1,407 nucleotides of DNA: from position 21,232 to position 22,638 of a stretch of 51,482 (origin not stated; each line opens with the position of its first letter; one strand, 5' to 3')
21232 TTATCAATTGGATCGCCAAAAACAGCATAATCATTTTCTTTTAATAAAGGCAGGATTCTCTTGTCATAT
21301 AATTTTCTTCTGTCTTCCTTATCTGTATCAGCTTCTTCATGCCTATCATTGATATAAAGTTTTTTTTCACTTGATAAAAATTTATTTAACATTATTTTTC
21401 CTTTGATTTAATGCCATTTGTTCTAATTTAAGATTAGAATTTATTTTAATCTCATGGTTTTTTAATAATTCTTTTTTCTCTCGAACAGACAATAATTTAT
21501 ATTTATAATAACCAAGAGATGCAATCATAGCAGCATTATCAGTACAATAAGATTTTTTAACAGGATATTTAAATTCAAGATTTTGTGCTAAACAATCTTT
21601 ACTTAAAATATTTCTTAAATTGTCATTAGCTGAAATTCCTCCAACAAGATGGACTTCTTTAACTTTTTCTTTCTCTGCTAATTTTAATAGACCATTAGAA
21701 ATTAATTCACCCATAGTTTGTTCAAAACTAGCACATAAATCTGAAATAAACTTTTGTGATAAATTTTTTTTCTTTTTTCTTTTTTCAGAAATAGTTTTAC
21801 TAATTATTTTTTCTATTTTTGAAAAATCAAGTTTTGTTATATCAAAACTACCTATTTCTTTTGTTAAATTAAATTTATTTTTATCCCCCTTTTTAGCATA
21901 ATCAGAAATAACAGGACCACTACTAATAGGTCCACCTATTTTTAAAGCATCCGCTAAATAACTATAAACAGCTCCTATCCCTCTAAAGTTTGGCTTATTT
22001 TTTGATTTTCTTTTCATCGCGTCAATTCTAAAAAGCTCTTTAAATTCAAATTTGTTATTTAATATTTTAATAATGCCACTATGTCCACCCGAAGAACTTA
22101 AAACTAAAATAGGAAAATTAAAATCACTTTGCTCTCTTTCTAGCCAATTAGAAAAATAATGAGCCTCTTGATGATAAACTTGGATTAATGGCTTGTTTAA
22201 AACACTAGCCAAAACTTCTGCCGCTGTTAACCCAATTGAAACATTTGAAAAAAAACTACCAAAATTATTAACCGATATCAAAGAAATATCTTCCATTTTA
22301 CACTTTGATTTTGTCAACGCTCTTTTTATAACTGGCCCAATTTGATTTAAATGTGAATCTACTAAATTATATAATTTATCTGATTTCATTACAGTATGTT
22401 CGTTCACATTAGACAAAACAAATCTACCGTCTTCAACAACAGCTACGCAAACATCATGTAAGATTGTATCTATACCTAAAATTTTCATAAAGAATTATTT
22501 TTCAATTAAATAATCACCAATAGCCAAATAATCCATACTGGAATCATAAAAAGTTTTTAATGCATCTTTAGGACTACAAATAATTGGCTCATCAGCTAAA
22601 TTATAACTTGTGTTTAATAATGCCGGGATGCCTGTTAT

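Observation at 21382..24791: YrdC-like + Kae1-like + NodU-type carbamoyltransferase encoded as separate, overlapping genes inside the rSAM block (second Kae1-like at 30814..31872)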

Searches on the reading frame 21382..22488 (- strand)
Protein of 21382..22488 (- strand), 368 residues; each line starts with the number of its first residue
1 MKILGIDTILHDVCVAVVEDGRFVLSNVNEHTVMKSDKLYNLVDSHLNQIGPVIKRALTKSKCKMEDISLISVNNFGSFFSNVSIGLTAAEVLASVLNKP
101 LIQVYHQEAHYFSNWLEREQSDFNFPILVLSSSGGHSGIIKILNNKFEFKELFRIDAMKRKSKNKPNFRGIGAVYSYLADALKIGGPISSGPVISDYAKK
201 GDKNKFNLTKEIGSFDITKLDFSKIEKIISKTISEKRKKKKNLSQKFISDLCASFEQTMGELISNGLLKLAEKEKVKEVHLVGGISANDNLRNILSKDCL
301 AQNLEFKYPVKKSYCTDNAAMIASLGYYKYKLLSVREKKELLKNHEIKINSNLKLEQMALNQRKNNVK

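Call 4: search_protein_families(library=pfam, proteins=[window:21382-22488:-], max_evalue=0.01)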
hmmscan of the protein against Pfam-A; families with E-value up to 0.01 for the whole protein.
window:21382-22488:- (368 aa): 3 families
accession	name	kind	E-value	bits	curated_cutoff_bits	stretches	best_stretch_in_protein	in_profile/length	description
PF00814.31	TsaD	-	6e-35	121.7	24.8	1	45-323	28-263/264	tRNA N6-adenosine threonylcarbamoyltransferase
PF02543.21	Carbam_trans_N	-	0.00013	21.9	24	0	2-32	1-31/346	Carbamoyltransferase N-terminus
PF22521.2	HypF_C_2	-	0.0005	20.4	27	1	222-307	146-225/241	Carbamoyltransferase, Kae1-like Domain, second subdomain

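Call 9: search_protein_families(library=ncbifam, proteins=[window:21382-22488:-], max_evalue=0.001)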
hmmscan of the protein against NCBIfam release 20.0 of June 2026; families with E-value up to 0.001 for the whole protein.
window:21382-22488:- (368 aa): 6 families
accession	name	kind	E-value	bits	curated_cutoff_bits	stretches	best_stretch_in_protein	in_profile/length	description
TIGR03723.1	T6A_TsaD_YgjD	equivalog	2.1e-48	165.1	296.1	1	3-330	1-313/314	tRNA (adenosine(37)-N6)-threonylcarbamoyltransferase complex transferase subunit TsaD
TIGR00329.1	gcp_kae1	subfamily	1.4e-43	149.3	207.8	1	4-323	1-305/305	tRNA (adenosine(37)-N6)-threonylcarbamoyltransferase complex transferase subunit TsaD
TIGR03722.2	arch_KAE1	equivalog_domain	1.7e-29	103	375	1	3-335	1-302/323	KEOPS complex N(6)-L-threonylcarbamoyladenine synthase Kae1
NF007174.0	PRK09605.1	equivalog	6.6e-26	90.9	447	1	1-334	1-303/535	bifunctional N(6)-L-threonylcarbamoyladenine synthase/serine/threonine protein kinase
TIGR03725.1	T6A_YeaZ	equivalog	8.9e-08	32.4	69.3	1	3-111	1-98/212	tRNA (adenosine(37)-N6)-threonylcarbamoyltransferase complex dimerization subunit type 1 TsaB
NF009842.0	PRK13317.1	equivalog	1.6e-05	24.4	234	1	194-320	146-268/277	type II pantothenate kinase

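Call 11: find_encoding_contigs(protein=window:21382-22488:-, flank=10000, max_places=6)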
Protein window:21382-22488:- (368 aa): 2 contigs read that carry it; 1 place shown.
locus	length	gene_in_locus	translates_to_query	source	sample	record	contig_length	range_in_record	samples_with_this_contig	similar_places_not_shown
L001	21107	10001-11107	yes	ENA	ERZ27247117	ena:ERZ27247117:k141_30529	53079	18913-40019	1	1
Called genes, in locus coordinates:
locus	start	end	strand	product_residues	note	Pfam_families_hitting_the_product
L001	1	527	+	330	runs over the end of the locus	-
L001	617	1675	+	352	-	PF00814:TsaD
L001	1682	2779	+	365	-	PF04055:Radical_SAM, PF13353:Fer4_12, PF13186:SPASM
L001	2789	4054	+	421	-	PF04055:Radical_SAM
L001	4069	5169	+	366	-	PF01411:tRNA-synt_2c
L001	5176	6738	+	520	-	PF04055:Radical_SAM, PF13353:Fer4_12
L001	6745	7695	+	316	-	PF04055:Radical_SAM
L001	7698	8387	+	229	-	PF01300:Sua5_yciO_yrdC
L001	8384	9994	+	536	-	PF02543:Carbam_trans_N, PF16861:Carbam_trans_C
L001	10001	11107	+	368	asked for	PF00814:TsaD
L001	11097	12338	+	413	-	PF02655:ATP-grasp_3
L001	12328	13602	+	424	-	PF00278:Orn_DAP_Arg_deC (weak), PF02784:Orn_Arg_deC_N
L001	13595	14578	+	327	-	PF04055:Radical_SAM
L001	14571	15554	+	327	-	PF04055:Radical_SAM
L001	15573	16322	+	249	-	PF00106:adh_short, PF08659:KR, PF13561:adh_short_C2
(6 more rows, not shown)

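Call 18: find_homologous_proteins(query=window:21382-22488:-, max_evalue=1e-10)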
Query window:21382-22488:- (368 aa): 3029 proteins with E <= 1e-10 among 8000 candidates; the best 120 are listed.
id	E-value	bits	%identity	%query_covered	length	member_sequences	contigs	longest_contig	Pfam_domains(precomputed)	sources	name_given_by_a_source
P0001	1.4e-232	789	99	100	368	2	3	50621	PF00814.32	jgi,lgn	-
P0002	2.2e-199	680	83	100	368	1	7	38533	PF00814.32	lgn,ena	-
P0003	1.9e-193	660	82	100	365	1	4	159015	PF00814.32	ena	-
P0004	9.6e-182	622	77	99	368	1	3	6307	PF00814.32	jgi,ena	-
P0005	1.3e-173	595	74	100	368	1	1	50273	PF00814.32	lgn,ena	-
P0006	3.9e-167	574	70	99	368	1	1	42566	PF00814.32,PF22521.3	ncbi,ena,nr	ncbi:MAG: hypothetical protein ISS88_00195 [Candidatus Portnoybacteria bacterium]|nr:hypothetical pr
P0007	5.8e-166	570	70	99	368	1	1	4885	PF02543.22,PF00814.32,PF22521.3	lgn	-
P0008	1.2e-165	569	71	99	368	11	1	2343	PF00814.32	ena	-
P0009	1.2e-164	566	68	99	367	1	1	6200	PF00814.32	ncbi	ncbi:MAG: hypothetical protein ABIC36_01665 [bacterium]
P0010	1.1e-162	559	69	98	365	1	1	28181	PF00814.32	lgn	-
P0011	5.9e-160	550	67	99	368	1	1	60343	PF00814.32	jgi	jgi:N6-L-threonylcarbamoyladenine synthase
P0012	8.7e-160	550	68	99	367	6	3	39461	PF00814.32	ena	-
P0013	2.0e-159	549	69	100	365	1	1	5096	PF00814.32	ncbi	-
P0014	1.1e-158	546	68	99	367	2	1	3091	PF00814.32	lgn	-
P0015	2.2e-154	532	65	99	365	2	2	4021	PF00814.32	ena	-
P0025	7.6e-94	333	48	98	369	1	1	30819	PF00814.32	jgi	jgi:N6-L-threonylcarbamoyladenine synthase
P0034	4.0e-78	281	43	98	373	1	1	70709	PF00814.32,PF22521.3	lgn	-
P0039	1.0e-72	264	41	98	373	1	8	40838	PF02543.22,PF00814.32,PF22521.3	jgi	jgi:N6-L-threonylcarbamoyladenine synthase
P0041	6.9e-67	244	39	98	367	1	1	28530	PF00814.32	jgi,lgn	-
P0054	6.6e-46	175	38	90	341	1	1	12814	PF00814.32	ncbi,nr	ncbi:tRNA (adenosine(37)-N6)-threonylcarbamoyltransferase complex transferase subunit TsaD [Candidat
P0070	4.9e-44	169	36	90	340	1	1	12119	PF00814.32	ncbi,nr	ncbi:MAG: tRNA (adenosine(37)-N6)-threonylcarbamoyltransferase complex transferase subunit TsaD [bac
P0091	1.2e-42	165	34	86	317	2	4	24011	PF00814.32,PF22521.3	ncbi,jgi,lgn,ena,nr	ncbi:tRNA (adenosine(37)-N6)-threonylcarbamoyltransferase complex transferase subunit TsaD [Patescib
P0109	6.4e-42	162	34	90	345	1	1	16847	PF00814.32,PF22521.3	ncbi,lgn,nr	ncbi:tRNA (adenosine(37)-N6)-threonylcarbamoyltransferase complex transferase subunit TsaD [Candidat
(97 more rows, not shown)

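Call 19: find_encoding_contigs(protein=P0006, flank=10000, max_places=2)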
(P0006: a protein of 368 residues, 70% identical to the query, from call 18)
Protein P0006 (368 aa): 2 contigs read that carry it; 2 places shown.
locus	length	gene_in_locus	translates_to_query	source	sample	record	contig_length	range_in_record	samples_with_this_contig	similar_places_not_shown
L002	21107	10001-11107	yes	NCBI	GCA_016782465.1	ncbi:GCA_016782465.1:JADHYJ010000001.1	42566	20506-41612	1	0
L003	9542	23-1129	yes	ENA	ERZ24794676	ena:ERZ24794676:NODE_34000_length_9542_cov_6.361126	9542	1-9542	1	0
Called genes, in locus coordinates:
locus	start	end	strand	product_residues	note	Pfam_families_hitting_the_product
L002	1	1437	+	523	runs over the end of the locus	PF04055:Radical_SAM, PF13353:Fer4_12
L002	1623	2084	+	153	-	PF14534:DUF4440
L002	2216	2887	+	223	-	PF05219:DREV (weak), PF13489:Methyltransf_23, PF03848:TehB, PF13847:Methyltransf_31 (weak), PF08241:Methyltransf_11, PF08242:Methyltransf_12 (weak), PF13649:Methyltransf_25 (weak)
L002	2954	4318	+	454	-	PF04055:Radical_SAM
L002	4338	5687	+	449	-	PF04055:Radical_SAM, PF06969:HemN_C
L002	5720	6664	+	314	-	PF04055:Radical_SAM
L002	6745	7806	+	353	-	PF00919:UPF0004, PF04055:Radical_SAM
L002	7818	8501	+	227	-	PF01300:Sua5_yciO_yrdC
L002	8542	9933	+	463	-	PF04055:Radical_SAM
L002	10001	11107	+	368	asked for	PF00814:TsaD, PF22521:HypF_C_2 (weak)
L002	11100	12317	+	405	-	PF02655:ATP-grasp_3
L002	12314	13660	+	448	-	PF04055:Radical_SAM, PF13353:Fer4_12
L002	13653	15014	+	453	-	PF04055:Radical_SAM, PF13353:Fer4_12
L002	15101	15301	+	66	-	-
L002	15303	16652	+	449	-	PF02310:B12-binding, PF04055:Radical_SAM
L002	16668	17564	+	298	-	PF04055:Radical_SAM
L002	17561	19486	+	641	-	PF04055:Radical_SAM, PF13353:Fer4_12 (faint), PF04055:Radical_SAM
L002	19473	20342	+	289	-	PF04055:Radical_SAM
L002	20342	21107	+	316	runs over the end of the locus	PF04055:Radical_SAM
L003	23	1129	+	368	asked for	PF00814:TsaD, PF22521:HypF_C_2 (weak)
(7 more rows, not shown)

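Call 20: find_encoding_contigs(protein=P0034, flank=10000, max_places=2)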
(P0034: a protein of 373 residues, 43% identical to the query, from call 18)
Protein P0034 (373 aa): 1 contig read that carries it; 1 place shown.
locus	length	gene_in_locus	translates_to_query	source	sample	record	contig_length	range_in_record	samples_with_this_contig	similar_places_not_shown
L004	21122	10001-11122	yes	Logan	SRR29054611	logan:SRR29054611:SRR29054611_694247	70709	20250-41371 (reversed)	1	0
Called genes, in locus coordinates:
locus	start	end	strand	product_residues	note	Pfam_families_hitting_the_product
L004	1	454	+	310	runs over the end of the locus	PF04055:Radical_SAM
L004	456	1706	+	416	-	PF00464:SHMT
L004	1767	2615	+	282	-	-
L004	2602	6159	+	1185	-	PF13360:PQQ_2 (faint), PF13570:Beta-prop_ACSF4 (weak), PF25293:Beta-prop_EMC1_N (faint)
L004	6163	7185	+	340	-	-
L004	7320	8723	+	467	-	PF00881:Nitroreductase, PF14512:TM1586_NiRdase (faint)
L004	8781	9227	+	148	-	PF01042:Ribonuc_L-PSP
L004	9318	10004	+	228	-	PF01300:Sua5_yciO_yrdC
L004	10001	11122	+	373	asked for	PF00814:TsaD, PF22521:HypF_C_2 (faint)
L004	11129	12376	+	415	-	PF02655:ATP-grasp_3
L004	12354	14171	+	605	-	PF04055:Radical_SAM, PF13353:Fer4_12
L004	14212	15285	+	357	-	PF04055:Radical_SAM, PF13353:Fer4_12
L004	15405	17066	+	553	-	PF13231:PMT_2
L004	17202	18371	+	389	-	PF13439:Glyco_transf_4, PF13477:Glyco_trans_4_2, PF13579:Glyco_trans_4_4, PF00534:Glycos_transf_1, PF13692:Glyco_trans_1_4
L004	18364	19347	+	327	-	PF00953:Glycos_transf_4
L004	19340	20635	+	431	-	PF00890:FAD_binding_2 (faint), PF01266:DAO (weak), PF01593:Amino_oxidase, PF13450:NAD_binding_8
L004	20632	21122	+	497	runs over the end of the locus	PF13432:TPR_16, PF07719:TPR_2 (weak), PF13424:TPR_12 (weak), PF13414:TPR_11, PF14559:TPR_19 (weak), PF25060:ARM_TT21_2nd (weak), PF07719:TPR_2 (weak), PF13181:TPR_8 (weak), +15 more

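Call 21: find_encoding_contigs(protein=P0041, flank=10000, max_places=2)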
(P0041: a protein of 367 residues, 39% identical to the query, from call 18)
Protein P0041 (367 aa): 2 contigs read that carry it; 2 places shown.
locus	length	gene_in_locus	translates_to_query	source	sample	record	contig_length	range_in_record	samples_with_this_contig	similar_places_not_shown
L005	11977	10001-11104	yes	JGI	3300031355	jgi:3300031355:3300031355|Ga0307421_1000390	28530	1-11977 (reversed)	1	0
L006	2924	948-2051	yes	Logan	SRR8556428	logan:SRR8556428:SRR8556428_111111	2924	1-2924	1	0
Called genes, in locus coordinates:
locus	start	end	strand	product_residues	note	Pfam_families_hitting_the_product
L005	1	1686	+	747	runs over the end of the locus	PF00550:PP-binding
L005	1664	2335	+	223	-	PF22624:AASDHPPT_N, PF01648:ACPS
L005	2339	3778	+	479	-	PF00884:Sulfatase, PF01663:Phosphodiest (weak), PF02995:DUF229 (faint)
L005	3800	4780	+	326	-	-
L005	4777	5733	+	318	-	PF01136:Peptidase_U32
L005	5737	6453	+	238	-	-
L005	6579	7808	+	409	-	PF01566:Nramp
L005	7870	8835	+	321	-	PF13353:Fer4_12 (weak), PF04055:Radical_SAM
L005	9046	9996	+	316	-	PF04055:Radical_SAM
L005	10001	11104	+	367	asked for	PF00814:TsaD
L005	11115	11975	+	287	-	?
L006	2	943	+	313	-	?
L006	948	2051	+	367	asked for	PF00814:TsaD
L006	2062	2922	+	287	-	?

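Call 23: find_encoding_contigs(protein=P0025, flank=10000, max_places=2)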
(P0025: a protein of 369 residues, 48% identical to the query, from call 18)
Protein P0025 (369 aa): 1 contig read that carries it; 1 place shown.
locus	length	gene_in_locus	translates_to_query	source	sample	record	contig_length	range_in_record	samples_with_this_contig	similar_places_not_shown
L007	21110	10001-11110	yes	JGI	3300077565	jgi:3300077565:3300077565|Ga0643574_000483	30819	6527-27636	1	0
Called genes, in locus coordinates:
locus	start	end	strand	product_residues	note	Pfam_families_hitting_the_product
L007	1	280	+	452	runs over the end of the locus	PF04055:Radical_SAM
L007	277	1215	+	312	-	PF04055:Radical_SAM, PF13353:Fer4_12 (faint)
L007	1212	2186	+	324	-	PF04055:Radical_SAM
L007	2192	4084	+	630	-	PF13522:GATase_6, PF13537:GATase_7, PF00733:Asn_synthase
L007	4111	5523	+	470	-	PF04055:Radical_SAM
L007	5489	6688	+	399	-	PF00919:UPF0004, PF04055:Radical_SAM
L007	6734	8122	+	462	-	PF02310:B12-binding, PF04055:Radical_SAM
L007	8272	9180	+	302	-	-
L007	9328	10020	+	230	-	PF01300:Sua5_yciO_yrdC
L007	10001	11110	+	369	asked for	PF00814:TsaD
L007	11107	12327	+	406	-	PF02655:ATP-grasp_3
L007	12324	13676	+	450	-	PF04055:Radical_SAM, PF13353:Fer4_12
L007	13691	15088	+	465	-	PF04055:Radical_SAM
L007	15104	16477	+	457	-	PF04055:Radical_SAM, PF13353:Fer4_12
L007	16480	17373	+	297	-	PF04055:Radical_SAM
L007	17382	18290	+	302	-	PF01739:CheR (faint), PF13489:Methyltransf_23, PF01209:Ubie_methyltran, PF13847:Methyltransf_31, PF08241:Methyltransf_11, PF08242:Methyltransf_12, PF13649:Methyltransf_25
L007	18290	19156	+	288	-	PF01636:APH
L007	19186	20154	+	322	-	PF04055:Radical_SAM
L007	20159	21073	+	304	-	PF04055:Radical_SAM, PF13353:Fer4_12 (faint)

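Call 24: find_encoding_contigs(protein=P0039, flank=10000, max_places=2)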
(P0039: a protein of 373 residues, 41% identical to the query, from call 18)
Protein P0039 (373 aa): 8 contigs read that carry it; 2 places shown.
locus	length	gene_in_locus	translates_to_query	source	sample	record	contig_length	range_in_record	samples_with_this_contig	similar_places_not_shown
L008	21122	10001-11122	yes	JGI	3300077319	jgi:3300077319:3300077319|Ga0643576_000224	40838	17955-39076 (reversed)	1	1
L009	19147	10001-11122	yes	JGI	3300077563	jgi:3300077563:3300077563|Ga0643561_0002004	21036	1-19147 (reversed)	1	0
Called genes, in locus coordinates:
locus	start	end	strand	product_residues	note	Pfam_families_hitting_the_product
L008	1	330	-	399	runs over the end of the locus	PF00872:Transposase_mut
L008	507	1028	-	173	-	-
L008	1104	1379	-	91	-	PF13936:HTH_38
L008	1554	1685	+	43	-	-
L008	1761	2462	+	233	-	PF03848:TehB (weak)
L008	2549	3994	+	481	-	-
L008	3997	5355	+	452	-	PF04055:Radical_SAM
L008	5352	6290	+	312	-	PF04055:Radical_SAM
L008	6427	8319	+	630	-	PF13522:GATase_6, PF13537:GATase_7, PF00733:Asn_synthase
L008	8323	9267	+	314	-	PF04055:Radical_SAM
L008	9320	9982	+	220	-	PF01300:Sua5_yciO_yrdC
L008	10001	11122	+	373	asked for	PF02543:Carbam_trans_N (faint), PF00814:TsaD, PF22521:HypF_C_2 (weak)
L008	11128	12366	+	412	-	PF02655:ATP-grasp_3, PF07478:Dala_Dala_lig_C (faint)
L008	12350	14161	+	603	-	PF04055:Radical_SAM, PF13353:Fer4_12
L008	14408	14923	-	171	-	-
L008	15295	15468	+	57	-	-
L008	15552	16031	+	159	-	PF00872:Transposase_mut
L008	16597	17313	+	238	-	PF00005:ABC_tran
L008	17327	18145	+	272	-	-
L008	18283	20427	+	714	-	PF04055:Radical_SAM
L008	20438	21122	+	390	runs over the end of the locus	PF00919:UPF0004, PF04055:Radical_SAM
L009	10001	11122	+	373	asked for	PF02543:Carbam_trans_N (faint), PF00814:TsaD, PF22521:HypF_C_2 (weak)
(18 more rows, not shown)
